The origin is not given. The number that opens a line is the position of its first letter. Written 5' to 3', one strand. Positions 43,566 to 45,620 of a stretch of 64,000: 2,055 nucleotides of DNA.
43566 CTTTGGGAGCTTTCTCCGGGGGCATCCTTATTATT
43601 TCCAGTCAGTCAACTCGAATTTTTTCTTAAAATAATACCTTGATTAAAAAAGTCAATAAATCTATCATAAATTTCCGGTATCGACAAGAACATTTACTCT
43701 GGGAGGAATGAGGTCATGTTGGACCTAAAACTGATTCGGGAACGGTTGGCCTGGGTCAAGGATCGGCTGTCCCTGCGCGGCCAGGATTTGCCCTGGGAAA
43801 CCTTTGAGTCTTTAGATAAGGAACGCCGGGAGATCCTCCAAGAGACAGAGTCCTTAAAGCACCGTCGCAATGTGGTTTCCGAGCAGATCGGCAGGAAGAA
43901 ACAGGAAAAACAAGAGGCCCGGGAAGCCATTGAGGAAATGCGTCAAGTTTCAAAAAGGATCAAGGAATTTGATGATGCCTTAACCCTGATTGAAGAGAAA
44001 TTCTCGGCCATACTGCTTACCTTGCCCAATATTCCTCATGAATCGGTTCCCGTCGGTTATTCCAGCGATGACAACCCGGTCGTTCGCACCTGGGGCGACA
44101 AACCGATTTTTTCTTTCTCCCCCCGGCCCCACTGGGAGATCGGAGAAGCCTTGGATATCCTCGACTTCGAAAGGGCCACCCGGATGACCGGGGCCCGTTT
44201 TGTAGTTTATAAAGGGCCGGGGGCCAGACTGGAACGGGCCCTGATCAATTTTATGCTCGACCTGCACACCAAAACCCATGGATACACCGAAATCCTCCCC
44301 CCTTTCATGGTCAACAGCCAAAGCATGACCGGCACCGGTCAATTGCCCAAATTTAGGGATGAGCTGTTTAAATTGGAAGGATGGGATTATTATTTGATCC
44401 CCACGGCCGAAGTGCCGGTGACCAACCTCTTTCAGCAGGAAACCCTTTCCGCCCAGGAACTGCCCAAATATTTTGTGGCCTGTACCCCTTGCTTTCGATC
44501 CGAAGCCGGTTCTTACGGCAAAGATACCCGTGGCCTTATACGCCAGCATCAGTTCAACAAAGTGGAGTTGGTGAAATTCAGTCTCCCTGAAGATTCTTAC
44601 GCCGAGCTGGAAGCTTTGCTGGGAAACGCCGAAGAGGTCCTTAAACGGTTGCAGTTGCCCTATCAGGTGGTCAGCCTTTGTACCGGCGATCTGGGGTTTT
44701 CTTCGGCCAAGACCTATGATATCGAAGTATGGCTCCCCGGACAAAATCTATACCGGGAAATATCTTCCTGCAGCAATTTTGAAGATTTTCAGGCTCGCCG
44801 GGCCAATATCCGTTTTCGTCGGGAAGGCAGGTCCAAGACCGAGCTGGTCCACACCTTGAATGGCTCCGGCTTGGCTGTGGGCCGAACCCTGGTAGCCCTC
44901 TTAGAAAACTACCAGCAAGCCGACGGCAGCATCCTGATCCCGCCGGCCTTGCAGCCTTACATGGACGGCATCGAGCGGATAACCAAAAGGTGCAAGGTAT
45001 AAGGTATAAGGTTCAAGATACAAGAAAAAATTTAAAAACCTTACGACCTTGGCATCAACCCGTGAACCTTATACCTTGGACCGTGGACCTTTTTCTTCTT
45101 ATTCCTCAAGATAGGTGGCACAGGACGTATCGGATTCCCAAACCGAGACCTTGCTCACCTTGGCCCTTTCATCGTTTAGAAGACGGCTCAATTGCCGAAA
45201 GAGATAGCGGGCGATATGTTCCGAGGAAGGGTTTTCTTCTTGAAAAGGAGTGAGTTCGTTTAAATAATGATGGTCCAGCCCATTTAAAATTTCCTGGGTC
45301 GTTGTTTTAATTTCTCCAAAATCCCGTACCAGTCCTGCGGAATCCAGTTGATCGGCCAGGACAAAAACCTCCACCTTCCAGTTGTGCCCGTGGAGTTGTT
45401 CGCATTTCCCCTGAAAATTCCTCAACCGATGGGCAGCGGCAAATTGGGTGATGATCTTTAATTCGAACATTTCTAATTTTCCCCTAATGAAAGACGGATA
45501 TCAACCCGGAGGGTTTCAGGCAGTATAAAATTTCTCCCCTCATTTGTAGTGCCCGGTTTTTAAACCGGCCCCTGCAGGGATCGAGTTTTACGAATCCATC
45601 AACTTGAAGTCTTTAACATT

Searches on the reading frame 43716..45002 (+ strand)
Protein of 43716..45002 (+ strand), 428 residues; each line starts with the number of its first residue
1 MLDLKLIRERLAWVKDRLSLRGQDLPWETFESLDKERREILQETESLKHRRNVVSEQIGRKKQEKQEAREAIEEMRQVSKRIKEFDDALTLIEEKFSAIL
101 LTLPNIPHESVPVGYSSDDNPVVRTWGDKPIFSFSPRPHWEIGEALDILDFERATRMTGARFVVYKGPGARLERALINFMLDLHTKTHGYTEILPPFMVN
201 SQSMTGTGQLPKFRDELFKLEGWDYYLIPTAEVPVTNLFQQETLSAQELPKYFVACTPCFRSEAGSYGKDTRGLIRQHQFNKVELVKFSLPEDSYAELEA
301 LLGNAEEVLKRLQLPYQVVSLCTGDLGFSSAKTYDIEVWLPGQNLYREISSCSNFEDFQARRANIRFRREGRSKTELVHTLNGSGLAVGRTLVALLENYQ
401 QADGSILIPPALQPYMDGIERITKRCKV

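Call 11: find_encoding_contigs(protein=window:43716-45002:+, flank=10000, max_places=10)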
Protein window:43716-45002:+ (428 aa): no gene with exactly this product is on record in the collection.

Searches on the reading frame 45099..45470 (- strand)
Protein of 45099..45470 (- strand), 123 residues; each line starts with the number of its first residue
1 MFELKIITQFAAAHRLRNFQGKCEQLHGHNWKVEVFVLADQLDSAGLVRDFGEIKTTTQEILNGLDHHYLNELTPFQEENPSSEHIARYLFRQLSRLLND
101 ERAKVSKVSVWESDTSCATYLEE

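Call 89: search_protein_families(library=pfam, proteins=[window:45099-45470:-], max_evalue=0.001)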
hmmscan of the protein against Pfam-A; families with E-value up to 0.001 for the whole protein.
window:45099-45470:- (123 aa): 1 family
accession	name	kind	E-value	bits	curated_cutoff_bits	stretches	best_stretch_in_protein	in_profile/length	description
PF01242.24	PTPS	-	1.4e-39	135.2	22.4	1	5-122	3-120/121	6-pyruvoyl tetrahydropterin synthase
